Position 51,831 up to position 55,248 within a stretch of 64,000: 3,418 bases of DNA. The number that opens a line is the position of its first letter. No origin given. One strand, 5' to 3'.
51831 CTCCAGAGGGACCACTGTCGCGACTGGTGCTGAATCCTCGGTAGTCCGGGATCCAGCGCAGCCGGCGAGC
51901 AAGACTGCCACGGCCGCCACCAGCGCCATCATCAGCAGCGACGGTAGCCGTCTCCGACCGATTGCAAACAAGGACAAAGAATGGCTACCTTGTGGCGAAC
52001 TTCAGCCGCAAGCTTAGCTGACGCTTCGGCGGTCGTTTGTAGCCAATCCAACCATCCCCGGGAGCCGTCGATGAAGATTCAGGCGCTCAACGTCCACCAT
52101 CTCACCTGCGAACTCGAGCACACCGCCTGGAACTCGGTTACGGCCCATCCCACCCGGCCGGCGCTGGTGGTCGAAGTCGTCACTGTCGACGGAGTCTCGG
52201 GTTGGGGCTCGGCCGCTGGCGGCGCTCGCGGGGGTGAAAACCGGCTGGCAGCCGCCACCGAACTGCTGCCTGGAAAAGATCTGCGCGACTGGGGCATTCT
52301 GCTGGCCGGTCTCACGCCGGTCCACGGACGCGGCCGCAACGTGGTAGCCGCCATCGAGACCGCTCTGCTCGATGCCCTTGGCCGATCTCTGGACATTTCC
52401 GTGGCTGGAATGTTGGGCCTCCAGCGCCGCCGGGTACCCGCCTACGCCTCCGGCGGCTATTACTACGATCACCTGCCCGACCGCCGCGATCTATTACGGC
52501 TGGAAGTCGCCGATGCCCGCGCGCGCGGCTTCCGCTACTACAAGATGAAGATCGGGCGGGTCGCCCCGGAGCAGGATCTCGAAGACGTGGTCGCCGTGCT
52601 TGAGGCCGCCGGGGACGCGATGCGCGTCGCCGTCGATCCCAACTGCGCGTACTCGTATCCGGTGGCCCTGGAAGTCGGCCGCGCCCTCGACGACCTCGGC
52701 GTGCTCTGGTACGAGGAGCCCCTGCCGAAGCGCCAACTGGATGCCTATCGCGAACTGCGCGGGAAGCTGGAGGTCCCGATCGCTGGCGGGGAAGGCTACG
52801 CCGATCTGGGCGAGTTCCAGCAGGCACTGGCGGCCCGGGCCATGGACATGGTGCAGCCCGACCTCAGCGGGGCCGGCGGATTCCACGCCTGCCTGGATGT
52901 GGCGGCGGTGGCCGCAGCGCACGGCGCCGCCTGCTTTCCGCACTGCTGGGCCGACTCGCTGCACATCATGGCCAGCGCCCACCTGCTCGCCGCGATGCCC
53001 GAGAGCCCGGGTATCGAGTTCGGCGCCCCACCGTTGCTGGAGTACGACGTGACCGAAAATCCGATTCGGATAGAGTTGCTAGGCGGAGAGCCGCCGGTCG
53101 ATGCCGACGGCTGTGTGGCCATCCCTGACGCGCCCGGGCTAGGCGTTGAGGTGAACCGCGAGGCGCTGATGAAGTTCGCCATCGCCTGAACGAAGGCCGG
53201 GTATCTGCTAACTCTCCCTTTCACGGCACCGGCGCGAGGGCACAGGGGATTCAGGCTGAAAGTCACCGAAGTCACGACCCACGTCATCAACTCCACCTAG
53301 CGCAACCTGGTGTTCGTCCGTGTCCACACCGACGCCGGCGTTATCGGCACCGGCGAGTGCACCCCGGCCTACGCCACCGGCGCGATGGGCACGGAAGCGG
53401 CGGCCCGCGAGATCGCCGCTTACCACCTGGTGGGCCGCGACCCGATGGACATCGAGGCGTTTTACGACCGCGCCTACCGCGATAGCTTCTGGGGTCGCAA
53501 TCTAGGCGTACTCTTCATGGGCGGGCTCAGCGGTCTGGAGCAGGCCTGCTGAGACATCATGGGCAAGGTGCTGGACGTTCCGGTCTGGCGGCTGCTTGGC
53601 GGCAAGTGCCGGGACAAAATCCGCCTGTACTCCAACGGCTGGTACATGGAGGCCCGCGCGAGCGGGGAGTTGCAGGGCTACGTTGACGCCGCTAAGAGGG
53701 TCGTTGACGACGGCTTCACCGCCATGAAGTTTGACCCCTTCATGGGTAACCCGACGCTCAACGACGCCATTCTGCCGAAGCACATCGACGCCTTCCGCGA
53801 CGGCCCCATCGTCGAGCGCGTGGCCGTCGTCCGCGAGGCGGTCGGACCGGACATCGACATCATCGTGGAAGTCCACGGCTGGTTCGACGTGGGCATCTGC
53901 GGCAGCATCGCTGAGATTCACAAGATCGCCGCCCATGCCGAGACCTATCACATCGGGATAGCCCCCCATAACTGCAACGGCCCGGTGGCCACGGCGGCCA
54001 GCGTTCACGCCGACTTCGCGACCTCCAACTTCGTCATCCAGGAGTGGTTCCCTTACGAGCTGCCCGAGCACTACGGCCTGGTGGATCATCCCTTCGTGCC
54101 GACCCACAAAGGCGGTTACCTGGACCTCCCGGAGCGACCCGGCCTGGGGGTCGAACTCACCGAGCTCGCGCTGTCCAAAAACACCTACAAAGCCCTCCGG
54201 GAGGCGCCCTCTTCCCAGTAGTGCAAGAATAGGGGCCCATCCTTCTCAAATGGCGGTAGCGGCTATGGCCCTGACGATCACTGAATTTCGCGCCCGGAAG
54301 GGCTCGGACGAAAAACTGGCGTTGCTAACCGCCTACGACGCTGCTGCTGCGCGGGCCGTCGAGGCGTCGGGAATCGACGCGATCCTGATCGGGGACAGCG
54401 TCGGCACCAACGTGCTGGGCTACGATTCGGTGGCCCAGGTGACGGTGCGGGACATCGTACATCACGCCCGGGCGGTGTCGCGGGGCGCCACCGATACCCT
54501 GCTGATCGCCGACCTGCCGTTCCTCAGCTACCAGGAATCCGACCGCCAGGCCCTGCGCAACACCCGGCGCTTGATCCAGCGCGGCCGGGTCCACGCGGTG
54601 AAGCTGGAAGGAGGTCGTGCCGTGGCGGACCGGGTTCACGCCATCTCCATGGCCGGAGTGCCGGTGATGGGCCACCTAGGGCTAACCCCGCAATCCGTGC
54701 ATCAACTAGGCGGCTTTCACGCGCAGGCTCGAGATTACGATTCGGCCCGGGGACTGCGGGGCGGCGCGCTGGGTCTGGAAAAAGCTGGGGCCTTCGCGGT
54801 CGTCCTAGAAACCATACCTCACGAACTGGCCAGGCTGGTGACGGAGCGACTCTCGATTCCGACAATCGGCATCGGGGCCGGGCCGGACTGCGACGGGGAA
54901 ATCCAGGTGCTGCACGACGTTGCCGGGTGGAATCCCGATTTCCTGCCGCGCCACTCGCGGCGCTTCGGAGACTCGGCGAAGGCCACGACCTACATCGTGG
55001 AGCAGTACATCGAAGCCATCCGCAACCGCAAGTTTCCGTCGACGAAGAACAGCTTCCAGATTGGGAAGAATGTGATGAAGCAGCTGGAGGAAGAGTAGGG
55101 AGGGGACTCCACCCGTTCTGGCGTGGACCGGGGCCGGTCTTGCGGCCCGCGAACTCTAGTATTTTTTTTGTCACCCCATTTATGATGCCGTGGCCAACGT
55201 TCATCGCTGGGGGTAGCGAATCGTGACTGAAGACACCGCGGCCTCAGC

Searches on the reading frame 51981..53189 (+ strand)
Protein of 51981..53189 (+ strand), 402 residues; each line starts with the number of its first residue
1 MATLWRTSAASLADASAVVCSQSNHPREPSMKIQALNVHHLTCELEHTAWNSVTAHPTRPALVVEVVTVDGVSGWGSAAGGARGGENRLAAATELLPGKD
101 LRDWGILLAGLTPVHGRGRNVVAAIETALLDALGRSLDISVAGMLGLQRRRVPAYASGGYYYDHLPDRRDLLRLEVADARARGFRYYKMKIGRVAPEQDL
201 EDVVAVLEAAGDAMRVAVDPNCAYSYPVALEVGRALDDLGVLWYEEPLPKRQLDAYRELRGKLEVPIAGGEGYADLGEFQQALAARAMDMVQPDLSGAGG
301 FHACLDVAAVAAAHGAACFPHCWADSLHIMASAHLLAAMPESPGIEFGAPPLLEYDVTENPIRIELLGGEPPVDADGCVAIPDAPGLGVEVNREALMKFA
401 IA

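Call 41: find_encoding_contigs(protein=window:51981-53189:+, flank=10000, max_places=1)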
Protein window:51981-53189:+ (402 aa): no gene with exactly this product is on record in the collection.

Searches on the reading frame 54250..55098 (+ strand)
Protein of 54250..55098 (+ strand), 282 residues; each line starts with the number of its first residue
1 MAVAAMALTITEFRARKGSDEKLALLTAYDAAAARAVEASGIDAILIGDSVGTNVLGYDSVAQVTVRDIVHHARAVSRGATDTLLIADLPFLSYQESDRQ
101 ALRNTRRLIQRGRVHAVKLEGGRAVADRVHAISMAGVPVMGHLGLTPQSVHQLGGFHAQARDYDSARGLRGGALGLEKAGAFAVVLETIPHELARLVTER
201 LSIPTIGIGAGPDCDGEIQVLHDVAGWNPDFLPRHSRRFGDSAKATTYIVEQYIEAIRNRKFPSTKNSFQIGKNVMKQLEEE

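Call 39: find_encoding_contigs(protein=window:54250-55098:+, flank=10000, max_places=1)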
Protein window:54250-55098:+ (282 aa): no gene with exactly this product is on record in the collection.
